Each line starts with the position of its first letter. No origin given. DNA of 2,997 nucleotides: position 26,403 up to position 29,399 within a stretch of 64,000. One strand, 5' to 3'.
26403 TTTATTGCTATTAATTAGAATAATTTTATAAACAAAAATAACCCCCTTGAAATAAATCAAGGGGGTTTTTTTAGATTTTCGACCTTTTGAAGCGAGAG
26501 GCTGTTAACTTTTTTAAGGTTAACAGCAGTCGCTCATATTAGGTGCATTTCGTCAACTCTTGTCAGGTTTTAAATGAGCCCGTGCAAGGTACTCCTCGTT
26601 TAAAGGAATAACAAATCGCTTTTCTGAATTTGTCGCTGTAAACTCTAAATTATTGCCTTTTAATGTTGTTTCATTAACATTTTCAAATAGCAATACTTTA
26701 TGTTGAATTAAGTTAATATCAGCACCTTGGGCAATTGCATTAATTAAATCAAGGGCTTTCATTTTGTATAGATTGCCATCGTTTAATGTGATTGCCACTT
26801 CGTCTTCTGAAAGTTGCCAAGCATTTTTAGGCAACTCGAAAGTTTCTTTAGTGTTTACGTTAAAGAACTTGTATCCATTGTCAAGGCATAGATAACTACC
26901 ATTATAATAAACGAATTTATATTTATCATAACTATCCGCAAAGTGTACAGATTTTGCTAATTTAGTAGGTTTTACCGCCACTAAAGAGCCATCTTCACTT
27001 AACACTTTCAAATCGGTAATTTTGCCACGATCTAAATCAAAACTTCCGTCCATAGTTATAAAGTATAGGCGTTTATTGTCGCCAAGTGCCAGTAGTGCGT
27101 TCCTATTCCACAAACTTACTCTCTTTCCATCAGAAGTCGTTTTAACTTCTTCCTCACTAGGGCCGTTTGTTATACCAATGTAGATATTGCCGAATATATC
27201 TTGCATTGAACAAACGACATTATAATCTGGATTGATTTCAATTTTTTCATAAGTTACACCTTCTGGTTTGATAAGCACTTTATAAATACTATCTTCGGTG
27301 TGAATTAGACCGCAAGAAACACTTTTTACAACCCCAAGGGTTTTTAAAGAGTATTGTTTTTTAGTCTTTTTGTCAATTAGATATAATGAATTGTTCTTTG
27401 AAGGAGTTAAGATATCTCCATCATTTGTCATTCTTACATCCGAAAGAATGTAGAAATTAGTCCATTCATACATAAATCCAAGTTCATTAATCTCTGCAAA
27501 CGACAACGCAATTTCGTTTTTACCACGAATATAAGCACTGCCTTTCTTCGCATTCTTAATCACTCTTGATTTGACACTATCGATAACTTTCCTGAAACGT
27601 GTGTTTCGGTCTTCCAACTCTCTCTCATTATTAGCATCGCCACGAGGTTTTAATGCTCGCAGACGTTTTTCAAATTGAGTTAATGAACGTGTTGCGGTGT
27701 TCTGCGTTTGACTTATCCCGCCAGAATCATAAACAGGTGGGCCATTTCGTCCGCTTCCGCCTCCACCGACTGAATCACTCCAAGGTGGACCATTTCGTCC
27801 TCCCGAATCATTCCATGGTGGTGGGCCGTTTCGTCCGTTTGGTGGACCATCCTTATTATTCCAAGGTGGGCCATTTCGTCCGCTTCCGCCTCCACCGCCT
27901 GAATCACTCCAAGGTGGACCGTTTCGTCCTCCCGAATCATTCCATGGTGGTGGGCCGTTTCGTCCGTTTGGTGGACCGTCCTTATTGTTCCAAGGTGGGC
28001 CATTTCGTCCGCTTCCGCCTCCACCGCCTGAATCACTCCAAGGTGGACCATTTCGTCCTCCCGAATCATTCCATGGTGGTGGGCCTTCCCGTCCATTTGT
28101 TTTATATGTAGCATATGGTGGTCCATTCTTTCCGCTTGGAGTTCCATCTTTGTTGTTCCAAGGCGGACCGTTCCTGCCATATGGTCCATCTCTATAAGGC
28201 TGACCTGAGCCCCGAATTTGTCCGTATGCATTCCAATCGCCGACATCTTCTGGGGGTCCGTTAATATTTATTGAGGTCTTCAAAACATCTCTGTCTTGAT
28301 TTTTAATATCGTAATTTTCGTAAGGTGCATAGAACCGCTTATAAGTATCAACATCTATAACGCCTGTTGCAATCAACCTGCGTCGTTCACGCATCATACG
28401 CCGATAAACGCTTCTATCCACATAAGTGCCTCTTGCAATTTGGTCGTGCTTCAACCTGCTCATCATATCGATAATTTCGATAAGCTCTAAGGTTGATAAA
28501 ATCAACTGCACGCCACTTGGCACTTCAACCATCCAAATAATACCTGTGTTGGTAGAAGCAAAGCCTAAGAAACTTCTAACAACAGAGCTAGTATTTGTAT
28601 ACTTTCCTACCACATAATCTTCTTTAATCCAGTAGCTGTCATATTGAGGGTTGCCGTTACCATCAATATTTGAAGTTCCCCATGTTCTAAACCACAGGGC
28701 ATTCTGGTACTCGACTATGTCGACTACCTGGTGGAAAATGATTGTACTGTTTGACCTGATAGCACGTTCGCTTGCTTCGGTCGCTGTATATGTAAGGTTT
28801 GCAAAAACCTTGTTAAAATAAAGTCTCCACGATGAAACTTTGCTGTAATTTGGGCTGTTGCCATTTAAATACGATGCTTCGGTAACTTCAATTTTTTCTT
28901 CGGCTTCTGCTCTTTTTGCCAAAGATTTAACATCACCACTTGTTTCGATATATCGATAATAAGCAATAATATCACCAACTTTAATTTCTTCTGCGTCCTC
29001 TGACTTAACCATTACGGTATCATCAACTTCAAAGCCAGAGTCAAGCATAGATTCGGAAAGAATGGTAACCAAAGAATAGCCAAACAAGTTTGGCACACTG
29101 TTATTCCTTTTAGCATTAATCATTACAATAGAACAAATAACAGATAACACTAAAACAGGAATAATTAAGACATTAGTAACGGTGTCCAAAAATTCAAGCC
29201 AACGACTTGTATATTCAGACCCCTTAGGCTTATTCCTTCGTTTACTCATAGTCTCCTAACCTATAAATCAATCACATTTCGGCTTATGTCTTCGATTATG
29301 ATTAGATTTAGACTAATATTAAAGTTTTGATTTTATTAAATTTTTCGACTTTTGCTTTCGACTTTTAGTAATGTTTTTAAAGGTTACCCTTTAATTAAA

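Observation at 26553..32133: tapA-sipW-tasA-like fibre operon whose signal peptidase carries a 640-aa repeat/beta-rich extension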

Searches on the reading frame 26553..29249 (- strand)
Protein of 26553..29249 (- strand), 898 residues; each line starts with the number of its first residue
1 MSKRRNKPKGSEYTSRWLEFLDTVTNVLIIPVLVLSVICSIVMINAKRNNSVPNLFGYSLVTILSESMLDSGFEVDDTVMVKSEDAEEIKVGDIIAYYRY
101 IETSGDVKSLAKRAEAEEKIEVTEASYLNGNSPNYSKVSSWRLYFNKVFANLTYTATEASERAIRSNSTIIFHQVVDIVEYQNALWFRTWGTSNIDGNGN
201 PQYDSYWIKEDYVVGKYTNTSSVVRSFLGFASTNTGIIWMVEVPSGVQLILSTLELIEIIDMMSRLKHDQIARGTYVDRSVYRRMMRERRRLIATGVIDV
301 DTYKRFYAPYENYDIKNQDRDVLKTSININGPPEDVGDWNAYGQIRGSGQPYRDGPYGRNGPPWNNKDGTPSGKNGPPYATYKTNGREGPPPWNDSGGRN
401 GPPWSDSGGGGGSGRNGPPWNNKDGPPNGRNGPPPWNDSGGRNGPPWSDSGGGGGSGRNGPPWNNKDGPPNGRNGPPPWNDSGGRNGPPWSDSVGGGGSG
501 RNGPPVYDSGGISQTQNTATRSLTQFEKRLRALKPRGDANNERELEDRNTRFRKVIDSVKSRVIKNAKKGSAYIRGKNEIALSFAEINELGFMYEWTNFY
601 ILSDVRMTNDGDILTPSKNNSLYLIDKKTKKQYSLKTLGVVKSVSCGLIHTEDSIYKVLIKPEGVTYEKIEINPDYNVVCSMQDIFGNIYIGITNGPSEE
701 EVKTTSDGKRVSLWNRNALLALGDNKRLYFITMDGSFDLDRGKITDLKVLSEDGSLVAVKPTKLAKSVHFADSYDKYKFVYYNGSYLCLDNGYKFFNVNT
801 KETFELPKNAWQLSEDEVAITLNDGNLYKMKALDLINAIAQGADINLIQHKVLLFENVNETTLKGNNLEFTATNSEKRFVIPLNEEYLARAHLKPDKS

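Call 3: search_protein_families(library=ncbifam, proteins=[window:26553-29249:-], max_evalue=1)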
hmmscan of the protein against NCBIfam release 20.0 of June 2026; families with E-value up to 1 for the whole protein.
window:26553-29249:- (898 aa): 3 families
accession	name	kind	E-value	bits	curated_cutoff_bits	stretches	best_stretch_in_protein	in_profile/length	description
NF046067.1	SigPepSipWBacil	equivalog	6e-13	48.8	190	2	26-98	6-78/189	signal peptidase I SipW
TIGR02228.1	sigpep_I_arch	equivalog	3.3e-12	46.6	51.85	2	167-249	74-150/158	signal peptidase I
NF005123.0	PRK06557.1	subfamily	0.12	12.1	251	1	635-683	23-69/223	L-ribulose-5-phosphate 4-epimerase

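Call 4: search_protein_families(library=pfam, proteins=[window:26553-29249:-], max_evalue=1)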
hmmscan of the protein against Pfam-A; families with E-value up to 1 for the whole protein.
window:26553-29249:- (898 aa): 0 families

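Call 5: find_homologous_proteins(query=window:26553-29249:-)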
Query window:26553-29249:- (898 aa): 34 proteins with E <= 0.001 among 8000 candidates.
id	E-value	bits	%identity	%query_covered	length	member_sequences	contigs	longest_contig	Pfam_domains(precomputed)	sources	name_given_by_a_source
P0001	0.0e+0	1960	94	100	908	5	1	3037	-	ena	-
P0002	0.0e+0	1572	75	100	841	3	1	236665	-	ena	-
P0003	0.0e+0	1543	64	99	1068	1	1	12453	-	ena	-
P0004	0.0e+0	1141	58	100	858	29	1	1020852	-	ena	-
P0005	0.0e+0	1138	52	100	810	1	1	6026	-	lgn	-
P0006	0.0e+0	1110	56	100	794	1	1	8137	-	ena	-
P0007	0.0e+0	1110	56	100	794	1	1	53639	-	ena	-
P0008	0.0e+0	1101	58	100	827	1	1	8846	-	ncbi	-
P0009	0.0e+0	1099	57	100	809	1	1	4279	-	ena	-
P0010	0.0e+0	1099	56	100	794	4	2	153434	-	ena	-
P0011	0.0e+0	1097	56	100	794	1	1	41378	-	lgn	-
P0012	0.0e+0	1058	56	100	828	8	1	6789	-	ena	-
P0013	0.0e+0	1047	67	47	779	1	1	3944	-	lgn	-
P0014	0.0e+0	1015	55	100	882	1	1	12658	-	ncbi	-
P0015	0.0e+0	1013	54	100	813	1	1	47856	-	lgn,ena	-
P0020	2.3e-212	726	45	91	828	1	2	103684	-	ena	-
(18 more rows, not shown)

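Call 9: find_related_loci(query=A1, collection=genome_contigs, flank=8000)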
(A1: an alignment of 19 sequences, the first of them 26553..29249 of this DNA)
Query A1 (898 aa) in genome_contigs; peptide patterns used: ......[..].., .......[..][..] (x = any residue, [..] = any of these).
39 stretches matched a pattern; 6 encode a relative of the query (tblastn E <= 1e-3); 6 distinct loci.
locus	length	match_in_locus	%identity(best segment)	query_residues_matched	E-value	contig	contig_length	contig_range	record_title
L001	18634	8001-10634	61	1-894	0e+0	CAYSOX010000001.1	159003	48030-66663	MAG TPA_asm: uncultured Lachnospiraceae bacterium isolate SRP313737_co1_289 genome assembly, contig: NODE_98_length_1590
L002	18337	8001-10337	53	1-894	0e+0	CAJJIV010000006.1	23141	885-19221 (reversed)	MAG TPA_asm: uncultured Clostridiales bacterium isolate ERR321651-bin.10 genome assembly, contig: NODE_1339_length_23141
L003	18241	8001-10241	43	3-811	0e+0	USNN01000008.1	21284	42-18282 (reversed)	uncultured Clostridiales bacterium isolate UMGS1908 genome assembly, contig: NODE_1386_length_21284_cov_3.162090, whole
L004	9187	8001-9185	68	1-511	6e-174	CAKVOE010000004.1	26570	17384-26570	MAG: uncultured Clostridia bacterium isolate REFINED_METABAT215_TOP10_CONTIGS_1500_ASSEMBLY_K77_MERGED__Hadza_MoBio_hadz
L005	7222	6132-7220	71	1-360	4e-162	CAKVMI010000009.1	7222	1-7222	MAG: uncultured Clostridia bacterium isolate REFINED_METABAT215_TOP10_CONTIGS_1500_ASSEMBLY_K77_MERGED__Nepal_MoBio_Fibe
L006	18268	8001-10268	50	1-883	2e-117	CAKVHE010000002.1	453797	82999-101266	MAG: uncultured Clostridia bacterium isolate REFINED_METABAT215_TOP10_CONTIGS_1500_ASSEMBLY_K77_MERGED__Hadza_MoBio_hadz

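Call 20: search_protein_families(library=ncbifam, proteins=[L003:6990-7718:+, L006:6963-7712:+], max_evalue=10)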
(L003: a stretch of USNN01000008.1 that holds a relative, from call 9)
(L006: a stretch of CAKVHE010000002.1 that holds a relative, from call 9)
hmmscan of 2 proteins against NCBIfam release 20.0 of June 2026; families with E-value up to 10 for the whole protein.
L003:6990-7718:+ (242 aa): 1 family
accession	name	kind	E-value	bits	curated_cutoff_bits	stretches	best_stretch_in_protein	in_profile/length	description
NF033904.1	LlsX_fam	subfamily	0.12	12.5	29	1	7-47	7-47/90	LlsX family protein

L006:6963-7712:+ (249 aa): 0 families

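Call 23: search_solved_structures(query=A1, max_evalue=1, show_alignments=2)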
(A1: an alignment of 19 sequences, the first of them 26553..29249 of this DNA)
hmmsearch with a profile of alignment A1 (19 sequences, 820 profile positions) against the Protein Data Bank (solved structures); distinct sequences matched with E-value up to 1: 9.
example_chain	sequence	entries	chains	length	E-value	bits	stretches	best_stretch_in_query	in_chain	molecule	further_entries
2ymu_A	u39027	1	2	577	2.5e-12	49.5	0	617-645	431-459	WD-40 REPEAT PROTEIN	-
7bie_A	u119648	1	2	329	1.3e-10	43.8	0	617-645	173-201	nvWRAP-T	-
7big_A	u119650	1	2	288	5.1e-09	38.5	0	617-645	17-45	v13WRAP-T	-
7bid_A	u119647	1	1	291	5.7e-09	38.4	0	617-645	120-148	v31WRAP-T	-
7bif_A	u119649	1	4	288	3.2e-08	35.9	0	617-645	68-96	v22WRAP-T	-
6r60_A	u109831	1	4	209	4.6e-07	32.1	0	617-645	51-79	WD-40 repeat protein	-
6r5y_A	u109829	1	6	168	5.6e-06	28.5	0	617-645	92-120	WD-40 repeat protein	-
6r5z_A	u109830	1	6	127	0.00015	23.8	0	617-645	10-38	9-bladed beta-propeller formed by three 3-bladed fragments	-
6r5x_A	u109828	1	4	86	0.01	17.7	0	617-645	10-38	WD-40 repeat protein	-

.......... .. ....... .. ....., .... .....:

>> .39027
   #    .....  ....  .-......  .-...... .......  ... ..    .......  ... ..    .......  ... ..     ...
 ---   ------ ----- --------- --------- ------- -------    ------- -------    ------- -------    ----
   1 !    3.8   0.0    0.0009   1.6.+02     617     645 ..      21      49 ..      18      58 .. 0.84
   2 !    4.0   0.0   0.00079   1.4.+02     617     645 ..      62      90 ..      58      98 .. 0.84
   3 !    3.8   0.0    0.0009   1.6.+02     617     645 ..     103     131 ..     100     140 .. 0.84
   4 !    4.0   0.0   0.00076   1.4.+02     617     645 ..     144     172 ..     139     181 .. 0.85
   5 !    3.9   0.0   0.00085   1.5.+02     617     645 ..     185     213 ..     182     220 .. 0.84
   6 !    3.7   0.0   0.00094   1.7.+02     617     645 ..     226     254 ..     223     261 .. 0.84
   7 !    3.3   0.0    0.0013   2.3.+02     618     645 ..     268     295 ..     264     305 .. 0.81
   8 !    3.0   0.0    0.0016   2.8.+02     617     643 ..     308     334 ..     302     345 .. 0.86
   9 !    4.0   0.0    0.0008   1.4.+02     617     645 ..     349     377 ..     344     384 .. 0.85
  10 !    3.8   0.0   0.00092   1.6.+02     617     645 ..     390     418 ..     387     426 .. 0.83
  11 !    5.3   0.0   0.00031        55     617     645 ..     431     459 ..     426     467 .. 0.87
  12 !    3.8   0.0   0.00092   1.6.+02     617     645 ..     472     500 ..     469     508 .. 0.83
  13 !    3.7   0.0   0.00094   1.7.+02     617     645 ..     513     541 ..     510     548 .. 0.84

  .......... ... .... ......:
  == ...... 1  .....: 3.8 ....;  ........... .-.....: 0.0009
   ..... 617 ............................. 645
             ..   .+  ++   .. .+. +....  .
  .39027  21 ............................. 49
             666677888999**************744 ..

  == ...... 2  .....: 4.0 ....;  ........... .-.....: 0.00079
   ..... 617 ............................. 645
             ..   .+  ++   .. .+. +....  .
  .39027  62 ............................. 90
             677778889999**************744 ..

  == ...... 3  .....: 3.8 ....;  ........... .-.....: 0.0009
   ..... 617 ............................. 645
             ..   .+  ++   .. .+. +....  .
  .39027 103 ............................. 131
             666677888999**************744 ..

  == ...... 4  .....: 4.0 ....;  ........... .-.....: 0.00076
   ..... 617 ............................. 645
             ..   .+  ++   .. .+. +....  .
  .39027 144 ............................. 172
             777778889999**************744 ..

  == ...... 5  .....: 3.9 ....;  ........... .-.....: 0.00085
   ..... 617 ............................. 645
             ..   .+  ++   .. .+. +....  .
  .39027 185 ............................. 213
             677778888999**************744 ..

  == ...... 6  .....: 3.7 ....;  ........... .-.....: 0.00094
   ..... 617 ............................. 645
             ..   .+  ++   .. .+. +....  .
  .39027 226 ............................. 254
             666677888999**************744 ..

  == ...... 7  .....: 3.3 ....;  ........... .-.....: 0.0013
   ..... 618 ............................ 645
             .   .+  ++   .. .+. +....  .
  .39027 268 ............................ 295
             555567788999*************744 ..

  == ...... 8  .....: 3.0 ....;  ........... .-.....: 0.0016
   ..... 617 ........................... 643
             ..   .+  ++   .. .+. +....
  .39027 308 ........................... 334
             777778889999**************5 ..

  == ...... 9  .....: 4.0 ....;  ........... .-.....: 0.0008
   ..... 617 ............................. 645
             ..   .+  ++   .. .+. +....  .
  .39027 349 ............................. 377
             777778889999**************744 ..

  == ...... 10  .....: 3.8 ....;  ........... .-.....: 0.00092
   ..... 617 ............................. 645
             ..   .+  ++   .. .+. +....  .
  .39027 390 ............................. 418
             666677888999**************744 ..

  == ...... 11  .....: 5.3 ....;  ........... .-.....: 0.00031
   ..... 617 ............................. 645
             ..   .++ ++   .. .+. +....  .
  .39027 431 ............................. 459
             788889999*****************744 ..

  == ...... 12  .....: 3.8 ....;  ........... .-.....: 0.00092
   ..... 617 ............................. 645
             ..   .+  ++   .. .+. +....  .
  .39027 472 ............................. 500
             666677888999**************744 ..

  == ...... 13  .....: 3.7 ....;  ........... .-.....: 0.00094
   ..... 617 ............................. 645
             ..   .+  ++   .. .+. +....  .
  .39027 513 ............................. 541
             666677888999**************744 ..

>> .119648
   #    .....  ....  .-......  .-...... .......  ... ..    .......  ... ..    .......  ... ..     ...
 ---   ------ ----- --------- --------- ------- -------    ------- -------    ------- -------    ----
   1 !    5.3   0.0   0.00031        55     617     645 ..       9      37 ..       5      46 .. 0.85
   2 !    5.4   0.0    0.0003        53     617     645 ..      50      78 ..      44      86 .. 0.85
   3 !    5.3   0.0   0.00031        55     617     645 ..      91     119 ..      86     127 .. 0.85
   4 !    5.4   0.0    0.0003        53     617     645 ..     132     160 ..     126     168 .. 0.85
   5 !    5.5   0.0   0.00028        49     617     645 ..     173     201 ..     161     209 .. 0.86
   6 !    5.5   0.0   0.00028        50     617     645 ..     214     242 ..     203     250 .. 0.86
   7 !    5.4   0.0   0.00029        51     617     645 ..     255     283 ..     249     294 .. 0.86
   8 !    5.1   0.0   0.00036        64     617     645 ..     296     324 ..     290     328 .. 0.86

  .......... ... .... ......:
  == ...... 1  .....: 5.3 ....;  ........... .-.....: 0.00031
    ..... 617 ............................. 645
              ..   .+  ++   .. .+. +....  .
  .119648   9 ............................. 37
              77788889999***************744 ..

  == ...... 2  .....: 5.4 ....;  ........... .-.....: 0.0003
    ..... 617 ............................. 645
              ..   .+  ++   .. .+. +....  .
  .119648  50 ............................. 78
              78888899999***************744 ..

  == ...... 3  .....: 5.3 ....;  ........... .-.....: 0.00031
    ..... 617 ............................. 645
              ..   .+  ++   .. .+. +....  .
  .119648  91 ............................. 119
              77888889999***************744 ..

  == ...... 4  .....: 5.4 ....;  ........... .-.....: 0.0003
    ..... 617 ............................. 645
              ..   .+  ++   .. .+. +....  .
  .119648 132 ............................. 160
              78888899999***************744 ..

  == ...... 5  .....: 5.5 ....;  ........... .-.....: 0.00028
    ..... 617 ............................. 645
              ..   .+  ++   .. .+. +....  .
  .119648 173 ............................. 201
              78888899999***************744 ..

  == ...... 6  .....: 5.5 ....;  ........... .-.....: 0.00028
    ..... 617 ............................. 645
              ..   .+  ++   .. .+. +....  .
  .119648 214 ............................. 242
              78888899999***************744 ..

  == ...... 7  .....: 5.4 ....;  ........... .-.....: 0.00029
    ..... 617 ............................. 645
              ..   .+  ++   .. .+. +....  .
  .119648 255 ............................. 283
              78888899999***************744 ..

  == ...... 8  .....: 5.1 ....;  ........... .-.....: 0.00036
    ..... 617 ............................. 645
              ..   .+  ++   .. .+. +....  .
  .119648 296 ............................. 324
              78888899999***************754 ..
